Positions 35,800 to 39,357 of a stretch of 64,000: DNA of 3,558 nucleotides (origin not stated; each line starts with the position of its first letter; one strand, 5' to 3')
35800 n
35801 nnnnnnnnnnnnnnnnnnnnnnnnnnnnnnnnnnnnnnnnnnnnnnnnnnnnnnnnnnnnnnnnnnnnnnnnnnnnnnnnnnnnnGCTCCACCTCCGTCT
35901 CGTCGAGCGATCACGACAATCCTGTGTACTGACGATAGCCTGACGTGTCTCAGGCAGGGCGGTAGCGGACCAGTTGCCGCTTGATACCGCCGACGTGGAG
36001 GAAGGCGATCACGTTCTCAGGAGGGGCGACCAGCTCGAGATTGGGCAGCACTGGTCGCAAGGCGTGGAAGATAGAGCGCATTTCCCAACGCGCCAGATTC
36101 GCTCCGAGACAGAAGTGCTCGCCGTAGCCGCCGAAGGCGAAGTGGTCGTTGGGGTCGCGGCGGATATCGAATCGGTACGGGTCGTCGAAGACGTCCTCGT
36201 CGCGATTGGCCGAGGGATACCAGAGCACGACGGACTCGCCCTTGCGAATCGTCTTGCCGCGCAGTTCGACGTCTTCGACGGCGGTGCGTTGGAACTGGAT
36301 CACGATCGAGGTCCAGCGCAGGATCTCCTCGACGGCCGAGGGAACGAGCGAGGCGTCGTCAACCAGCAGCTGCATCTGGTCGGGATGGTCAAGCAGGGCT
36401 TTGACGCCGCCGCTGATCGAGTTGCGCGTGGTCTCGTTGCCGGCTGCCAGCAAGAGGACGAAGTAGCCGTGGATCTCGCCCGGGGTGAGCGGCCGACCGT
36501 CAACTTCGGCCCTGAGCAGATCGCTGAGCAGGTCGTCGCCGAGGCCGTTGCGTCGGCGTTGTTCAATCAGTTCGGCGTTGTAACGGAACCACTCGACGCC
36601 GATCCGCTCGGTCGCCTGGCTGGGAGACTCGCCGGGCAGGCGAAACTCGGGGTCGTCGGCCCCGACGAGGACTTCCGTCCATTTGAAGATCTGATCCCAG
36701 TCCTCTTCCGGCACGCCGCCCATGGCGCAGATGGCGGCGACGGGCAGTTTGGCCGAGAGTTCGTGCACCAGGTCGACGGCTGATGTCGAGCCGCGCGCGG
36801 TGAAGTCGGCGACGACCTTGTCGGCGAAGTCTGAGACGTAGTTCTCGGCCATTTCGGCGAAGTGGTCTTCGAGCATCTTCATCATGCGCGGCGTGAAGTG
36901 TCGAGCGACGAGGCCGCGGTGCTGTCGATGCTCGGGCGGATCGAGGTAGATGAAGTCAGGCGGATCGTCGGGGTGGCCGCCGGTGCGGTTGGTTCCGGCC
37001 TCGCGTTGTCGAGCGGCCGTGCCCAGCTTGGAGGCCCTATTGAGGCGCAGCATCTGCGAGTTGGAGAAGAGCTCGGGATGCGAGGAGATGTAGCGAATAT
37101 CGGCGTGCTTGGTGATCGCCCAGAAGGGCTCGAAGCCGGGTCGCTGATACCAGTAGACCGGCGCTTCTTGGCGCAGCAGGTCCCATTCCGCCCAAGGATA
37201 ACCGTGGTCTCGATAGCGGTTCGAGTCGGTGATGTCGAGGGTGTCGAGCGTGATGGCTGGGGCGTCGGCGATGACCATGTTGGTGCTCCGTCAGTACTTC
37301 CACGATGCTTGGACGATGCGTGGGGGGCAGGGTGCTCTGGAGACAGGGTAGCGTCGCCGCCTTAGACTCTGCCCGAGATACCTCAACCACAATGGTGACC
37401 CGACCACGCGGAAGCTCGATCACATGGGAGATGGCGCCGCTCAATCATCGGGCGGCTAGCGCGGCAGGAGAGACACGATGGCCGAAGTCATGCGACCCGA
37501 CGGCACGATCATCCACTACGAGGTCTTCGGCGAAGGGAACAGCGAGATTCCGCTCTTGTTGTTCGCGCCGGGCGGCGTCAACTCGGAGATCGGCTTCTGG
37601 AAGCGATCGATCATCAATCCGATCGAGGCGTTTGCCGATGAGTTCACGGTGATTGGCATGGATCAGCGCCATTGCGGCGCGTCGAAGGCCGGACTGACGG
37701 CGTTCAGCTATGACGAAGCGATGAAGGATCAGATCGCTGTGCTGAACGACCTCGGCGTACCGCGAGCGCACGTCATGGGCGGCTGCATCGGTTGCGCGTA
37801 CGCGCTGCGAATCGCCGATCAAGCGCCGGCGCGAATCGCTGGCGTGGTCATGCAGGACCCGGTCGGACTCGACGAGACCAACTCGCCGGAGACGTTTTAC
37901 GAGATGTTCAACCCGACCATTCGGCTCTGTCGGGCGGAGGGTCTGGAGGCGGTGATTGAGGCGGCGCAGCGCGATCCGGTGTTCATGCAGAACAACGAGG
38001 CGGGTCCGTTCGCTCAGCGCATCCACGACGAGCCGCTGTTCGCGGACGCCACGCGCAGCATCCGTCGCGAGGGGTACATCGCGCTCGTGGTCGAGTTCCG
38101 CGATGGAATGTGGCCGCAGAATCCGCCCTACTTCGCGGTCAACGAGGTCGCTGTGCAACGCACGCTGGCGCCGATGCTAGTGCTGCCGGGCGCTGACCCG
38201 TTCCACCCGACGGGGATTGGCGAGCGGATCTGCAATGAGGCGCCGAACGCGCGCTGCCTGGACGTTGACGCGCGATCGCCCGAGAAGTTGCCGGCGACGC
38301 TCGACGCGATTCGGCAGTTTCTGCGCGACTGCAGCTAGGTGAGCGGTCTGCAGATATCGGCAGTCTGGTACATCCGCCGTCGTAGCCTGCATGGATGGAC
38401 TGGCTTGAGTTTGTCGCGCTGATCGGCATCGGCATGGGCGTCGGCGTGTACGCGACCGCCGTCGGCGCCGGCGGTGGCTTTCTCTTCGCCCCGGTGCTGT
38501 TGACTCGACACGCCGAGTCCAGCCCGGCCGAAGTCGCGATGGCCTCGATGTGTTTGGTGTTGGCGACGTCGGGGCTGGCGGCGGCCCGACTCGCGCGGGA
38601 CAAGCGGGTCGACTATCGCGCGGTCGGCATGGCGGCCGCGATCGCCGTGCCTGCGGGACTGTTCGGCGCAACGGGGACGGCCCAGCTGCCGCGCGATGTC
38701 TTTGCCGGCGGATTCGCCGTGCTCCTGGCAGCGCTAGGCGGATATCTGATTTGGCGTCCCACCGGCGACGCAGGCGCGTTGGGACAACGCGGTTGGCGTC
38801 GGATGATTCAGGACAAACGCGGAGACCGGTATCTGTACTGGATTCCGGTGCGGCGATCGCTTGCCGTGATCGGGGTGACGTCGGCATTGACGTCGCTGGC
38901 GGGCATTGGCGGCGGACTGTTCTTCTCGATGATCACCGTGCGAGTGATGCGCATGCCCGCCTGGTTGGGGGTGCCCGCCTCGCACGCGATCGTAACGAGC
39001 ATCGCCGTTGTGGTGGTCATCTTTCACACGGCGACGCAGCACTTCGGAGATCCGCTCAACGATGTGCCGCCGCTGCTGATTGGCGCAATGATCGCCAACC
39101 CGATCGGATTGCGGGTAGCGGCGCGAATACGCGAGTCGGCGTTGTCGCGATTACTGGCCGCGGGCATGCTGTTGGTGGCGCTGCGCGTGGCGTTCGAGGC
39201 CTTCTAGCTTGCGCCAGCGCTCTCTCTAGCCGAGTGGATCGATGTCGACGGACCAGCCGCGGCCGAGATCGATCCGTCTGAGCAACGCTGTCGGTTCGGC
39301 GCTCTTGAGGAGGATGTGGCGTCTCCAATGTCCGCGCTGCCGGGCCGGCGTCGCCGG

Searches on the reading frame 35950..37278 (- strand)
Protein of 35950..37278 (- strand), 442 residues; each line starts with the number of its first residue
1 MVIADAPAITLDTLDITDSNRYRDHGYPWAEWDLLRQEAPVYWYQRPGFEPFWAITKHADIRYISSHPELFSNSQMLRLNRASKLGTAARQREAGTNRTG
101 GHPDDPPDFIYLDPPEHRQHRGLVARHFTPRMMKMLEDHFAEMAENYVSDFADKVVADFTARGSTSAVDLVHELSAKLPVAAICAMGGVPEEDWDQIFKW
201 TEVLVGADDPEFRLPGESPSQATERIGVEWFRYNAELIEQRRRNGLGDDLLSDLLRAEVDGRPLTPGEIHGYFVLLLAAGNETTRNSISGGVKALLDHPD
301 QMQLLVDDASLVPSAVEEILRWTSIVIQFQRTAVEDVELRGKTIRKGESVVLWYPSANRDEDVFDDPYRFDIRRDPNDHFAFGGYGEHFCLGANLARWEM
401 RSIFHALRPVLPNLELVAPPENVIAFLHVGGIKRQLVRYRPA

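Call 5: search_protein_families(library=pfam, proteins=[window:35950-37278:-], max_evalue=0.01)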
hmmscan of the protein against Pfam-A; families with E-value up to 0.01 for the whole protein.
window:35950-37278:- (442 aa): 1 family
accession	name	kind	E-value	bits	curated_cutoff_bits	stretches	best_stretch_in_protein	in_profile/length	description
PF00067.27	p450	-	2.5e-24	86.3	22.8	1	106-406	84-427/462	Cytochrome P450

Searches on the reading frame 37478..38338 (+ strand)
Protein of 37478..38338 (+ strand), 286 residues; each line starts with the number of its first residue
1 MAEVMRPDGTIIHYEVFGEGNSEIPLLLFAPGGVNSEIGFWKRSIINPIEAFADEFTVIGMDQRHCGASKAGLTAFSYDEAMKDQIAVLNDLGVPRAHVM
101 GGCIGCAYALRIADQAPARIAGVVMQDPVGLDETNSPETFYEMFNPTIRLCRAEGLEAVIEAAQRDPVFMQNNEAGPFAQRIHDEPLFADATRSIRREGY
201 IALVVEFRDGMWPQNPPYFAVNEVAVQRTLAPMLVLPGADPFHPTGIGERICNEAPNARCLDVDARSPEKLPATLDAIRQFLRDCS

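Call 52: search_protein_families(library=pfam, proteins=[window:37478-38338:+], max_evalue=0.001)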
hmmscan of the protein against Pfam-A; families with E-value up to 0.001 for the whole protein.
window:37478-38338:+ (286 aa): 2 families
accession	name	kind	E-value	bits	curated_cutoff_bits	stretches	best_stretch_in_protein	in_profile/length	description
PF00561.26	Abhydrolase_1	-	1.7e-12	47.9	25.8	1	25-139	1-111/245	alpha/beta hydrolase fold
PF12697.13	Abhydrolase_6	-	4.6e-08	34.4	26.3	1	27-244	1-180/217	Alpha/beta hydrolase family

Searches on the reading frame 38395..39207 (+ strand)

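Call 52: search_protein_families(library=pfam, proteins=[window:38395-39207:+], max_evalue=0.001)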
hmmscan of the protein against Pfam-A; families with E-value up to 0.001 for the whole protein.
window:38395-39207:+ (270 aa): 1 family
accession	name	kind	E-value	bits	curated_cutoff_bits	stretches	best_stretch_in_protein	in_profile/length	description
PF01925.25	TauE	-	5.4e-29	102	32.6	1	9-264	1-236/237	Sulfite exporter TauE/SafE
